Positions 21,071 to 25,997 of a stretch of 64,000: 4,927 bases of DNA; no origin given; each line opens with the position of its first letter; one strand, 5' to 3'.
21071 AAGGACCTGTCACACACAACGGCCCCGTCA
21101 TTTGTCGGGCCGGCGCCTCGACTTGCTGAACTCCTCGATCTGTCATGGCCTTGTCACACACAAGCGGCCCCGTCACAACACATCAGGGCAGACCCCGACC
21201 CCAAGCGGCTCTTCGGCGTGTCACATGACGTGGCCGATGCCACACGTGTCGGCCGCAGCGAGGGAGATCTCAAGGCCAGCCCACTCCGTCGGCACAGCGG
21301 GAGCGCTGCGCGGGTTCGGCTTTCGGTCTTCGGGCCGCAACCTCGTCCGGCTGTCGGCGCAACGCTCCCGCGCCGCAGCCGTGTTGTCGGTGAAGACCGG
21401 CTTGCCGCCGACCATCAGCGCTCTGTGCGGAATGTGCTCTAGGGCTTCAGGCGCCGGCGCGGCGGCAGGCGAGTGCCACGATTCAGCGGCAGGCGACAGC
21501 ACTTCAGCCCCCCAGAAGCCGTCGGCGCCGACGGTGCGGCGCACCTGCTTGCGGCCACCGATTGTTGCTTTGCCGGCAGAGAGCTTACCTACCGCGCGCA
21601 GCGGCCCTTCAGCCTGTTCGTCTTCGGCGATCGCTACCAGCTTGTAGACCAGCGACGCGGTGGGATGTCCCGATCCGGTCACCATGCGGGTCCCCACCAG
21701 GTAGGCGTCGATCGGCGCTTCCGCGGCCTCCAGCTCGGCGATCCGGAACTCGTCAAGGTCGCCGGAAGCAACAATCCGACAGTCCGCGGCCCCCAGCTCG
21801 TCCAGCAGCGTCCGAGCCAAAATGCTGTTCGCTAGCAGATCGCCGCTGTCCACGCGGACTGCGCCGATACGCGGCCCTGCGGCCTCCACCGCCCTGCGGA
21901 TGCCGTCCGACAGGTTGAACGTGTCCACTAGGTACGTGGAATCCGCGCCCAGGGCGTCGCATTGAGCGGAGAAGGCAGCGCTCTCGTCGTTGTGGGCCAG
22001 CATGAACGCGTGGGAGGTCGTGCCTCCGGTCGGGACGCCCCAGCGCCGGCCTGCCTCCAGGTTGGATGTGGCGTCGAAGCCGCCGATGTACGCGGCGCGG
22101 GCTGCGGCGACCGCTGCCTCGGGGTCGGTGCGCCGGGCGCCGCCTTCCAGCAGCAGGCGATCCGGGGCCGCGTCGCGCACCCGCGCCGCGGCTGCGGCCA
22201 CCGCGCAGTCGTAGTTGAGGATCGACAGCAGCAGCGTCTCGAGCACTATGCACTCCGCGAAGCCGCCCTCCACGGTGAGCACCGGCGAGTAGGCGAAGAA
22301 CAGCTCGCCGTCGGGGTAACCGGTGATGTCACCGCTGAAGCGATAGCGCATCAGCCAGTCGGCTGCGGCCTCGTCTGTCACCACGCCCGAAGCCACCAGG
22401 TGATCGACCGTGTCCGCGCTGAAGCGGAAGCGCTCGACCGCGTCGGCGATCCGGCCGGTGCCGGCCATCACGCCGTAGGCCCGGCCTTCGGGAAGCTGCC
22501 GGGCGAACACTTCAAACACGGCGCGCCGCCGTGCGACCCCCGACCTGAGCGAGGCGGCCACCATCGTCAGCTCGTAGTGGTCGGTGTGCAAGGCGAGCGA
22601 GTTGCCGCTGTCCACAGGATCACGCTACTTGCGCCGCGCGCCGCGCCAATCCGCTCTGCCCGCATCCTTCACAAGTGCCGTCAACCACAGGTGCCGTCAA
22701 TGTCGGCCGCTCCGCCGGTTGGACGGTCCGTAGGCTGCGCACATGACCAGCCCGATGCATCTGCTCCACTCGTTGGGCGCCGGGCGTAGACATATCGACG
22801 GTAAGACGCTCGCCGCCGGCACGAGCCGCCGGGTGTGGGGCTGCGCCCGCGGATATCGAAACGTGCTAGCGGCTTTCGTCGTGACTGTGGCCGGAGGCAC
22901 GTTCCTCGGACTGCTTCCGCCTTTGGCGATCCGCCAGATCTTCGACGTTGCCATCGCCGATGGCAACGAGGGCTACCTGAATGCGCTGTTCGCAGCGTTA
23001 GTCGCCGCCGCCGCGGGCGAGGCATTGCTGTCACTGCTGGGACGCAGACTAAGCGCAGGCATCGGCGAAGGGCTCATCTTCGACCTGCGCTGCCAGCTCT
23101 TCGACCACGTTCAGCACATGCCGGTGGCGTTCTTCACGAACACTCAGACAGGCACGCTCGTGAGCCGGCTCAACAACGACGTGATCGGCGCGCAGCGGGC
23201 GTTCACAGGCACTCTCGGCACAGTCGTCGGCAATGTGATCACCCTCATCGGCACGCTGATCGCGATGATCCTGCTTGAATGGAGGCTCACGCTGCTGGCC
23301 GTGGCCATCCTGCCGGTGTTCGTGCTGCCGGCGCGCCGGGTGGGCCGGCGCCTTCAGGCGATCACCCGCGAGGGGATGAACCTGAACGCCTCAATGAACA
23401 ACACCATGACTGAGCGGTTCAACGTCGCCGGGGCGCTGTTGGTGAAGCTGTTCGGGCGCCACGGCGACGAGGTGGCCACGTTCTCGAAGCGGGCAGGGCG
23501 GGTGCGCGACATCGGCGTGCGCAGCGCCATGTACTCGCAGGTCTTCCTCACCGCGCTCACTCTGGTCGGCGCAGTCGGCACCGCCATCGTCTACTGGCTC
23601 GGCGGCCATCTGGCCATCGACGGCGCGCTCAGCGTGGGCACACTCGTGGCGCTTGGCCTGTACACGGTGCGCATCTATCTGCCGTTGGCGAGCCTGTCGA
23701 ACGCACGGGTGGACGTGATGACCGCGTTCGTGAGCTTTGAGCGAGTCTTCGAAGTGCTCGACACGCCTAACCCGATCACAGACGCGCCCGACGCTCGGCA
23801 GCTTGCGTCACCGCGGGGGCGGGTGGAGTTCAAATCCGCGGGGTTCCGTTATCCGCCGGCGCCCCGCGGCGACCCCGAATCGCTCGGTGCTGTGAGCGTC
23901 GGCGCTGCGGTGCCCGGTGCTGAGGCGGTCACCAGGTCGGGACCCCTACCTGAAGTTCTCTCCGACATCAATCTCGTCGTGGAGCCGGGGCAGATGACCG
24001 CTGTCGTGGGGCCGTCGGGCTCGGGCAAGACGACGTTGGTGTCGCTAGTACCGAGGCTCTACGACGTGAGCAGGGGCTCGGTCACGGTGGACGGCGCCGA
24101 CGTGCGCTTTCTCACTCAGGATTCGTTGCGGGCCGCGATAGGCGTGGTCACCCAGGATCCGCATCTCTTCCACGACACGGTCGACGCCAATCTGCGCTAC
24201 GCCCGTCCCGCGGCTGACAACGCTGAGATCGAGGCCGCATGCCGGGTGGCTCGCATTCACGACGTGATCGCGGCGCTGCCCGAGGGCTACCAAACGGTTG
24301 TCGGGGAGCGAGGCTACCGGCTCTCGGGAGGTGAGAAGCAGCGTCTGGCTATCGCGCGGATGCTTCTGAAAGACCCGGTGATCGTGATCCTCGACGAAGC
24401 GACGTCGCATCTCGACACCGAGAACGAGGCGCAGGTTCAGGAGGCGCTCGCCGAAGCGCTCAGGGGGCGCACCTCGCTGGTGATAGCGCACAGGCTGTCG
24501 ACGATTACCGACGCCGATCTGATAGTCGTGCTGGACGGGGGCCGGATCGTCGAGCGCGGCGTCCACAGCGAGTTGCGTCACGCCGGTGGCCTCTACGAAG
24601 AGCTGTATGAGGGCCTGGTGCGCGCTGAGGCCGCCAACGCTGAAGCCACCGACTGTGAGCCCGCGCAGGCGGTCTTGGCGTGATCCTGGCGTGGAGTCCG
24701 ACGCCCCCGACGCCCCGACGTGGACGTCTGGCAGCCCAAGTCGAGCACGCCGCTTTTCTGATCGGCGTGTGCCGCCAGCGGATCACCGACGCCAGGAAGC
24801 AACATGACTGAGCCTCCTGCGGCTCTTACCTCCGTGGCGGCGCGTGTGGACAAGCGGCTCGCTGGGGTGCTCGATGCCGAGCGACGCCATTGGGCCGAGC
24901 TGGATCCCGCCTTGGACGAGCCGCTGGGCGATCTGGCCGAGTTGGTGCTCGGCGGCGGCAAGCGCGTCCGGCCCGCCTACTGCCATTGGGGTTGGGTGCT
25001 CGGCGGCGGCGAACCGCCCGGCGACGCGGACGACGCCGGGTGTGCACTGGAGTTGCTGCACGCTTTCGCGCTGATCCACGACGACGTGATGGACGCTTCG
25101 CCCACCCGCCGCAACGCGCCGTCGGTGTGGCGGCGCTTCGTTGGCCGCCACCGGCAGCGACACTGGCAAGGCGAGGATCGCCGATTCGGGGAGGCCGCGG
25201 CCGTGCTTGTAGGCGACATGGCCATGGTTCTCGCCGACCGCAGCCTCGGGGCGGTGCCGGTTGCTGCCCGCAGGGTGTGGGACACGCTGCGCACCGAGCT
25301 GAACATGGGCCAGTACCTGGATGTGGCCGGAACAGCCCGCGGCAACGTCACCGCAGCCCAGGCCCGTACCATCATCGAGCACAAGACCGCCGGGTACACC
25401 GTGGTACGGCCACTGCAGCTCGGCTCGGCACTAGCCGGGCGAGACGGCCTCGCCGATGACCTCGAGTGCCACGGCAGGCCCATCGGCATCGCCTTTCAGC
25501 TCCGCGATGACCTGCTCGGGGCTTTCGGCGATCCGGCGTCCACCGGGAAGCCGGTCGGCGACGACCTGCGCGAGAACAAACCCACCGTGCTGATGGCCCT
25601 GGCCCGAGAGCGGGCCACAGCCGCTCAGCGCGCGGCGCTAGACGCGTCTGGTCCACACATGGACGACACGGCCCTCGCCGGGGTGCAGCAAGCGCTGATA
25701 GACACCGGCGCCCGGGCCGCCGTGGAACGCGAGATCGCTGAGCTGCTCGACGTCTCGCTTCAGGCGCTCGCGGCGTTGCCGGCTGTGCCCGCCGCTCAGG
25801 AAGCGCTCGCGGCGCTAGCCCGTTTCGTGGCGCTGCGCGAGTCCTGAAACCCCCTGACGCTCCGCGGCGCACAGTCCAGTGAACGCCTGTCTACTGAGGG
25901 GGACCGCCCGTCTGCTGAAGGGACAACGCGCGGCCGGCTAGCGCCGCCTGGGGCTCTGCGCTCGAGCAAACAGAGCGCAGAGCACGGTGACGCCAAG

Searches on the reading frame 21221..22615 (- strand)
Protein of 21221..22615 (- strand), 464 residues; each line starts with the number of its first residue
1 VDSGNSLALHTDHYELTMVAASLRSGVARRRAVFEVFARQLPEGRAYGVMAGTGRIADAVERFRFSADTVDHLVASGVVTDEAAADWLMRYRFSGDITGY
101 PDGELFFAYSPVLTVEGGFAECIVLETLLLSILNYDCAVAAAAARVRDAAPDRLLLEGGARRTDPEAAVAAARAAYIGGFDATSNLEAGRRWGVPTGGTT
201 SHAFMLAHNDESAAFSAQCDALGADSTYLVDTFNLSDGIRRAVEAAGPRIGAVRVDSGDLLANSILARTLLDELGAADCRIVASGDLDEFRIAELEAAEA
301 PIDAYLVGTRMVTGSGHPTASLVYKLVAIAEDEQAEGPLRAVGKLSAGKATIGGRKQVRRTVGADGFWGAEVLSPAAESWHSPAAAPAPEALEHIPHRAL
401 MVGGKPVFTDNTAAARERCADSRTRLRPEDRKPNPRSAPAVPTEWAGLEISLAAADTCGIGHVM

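Call 69: search_protein_families(library=pfam, proteins=[window:21221-22615:-], max_evalue=0.00001)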
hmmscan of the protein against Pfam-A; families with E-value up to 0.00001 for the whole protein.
window:21221-22615:- (464 aa): 1 family
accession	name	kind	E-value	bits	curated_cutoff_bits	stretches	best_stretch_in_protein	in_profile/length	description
PF17767.7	NAPRTase_N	-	1.1e-24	87.6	32.6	1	9-134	1-125/125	Nicotinate phosphoribosyltransferase (NAPRTase) N-terminal domain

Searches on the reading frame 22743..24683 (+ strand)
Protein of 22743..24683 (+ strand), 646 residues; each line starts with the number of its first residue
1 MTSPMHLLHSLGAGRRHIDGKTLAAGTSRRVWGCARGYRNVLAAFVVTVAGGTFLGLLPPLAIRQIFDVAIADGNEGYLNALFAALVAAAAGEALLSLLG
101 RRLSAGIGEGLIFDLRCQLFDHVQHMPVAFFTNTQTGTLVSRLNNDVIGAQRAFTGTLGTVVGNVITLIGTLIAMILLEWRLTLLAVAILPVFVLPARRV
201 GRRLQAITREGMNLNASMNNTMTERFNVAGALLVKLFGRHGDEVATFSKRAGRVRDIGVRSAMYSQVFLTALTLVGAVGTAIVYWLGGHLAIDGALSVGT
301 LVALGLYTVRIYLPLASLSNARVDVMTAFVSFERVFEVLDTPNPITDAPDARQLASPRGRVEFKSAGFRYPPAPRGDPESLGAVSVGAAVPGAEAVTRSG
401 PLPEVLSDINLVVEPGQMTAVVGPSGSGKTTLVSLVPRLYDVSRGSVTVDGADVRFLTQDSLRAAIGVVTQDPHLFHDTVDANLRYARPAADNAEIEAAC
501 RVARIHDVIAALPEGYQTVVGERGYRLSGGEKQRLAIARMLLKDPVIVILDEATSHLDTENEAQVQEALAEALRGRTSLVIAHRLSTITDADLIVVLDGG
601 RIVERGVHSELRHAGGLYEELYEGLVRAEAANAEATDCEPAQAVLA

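Call 69: search_protein_families(library=pfam, proteins=[window:22743-24683:+], max_evalue=0.00001)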
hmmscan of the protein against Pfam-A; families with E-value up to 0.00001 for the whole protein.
window:22743-24683:+ (646 aa): 3 families
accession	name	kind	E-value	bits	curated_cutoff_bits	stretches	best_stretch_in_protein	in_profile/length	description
PF00664.28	ABC_membrane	-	2.4e-43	149.2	28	1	44-308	3-267/274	ABC transporter transmembrane region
PF00005.33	ABC_tran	-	5e-31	108.6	25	1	406-555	1-137/137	ABC transporter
PF02463.25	SMC_N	-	1.4e-07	31.6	40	0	526-595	136-209/220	RecF/RecN/SMC N terminal domain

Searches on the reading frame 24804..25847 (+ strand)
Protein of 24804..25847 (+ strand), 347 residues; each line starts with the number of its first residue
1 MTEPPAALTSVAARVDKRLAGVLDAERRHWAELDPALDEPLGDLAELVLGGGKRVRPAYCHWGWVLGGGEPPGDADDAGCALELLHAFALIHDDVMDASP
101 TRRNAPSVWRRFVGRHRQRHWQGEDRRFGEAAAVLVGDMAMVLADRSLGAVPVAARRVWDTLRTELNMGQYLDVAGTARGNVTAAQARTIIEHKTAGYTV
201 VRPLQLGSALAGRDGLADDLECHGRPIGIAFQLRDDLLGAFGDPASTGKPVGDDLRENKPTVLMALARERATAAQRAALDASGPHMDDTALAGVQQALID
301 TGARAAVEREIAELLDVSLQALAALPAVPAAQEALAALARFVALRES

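Call 69: search_protein_families(library=pfam, proteins=[window:24804-25847:+], max_evalue=0.00001)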
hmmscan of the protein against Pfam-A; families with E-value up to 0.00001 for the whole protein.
window:24804-25847:+ (347 aa): 1 family
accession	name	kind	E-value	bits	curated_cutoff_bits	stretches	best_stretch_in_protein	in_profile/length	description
PF00348.22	polyprenyl_synt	-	1.3e-46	159.3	27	1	47-281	11-232/251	Polyprenyl synthetase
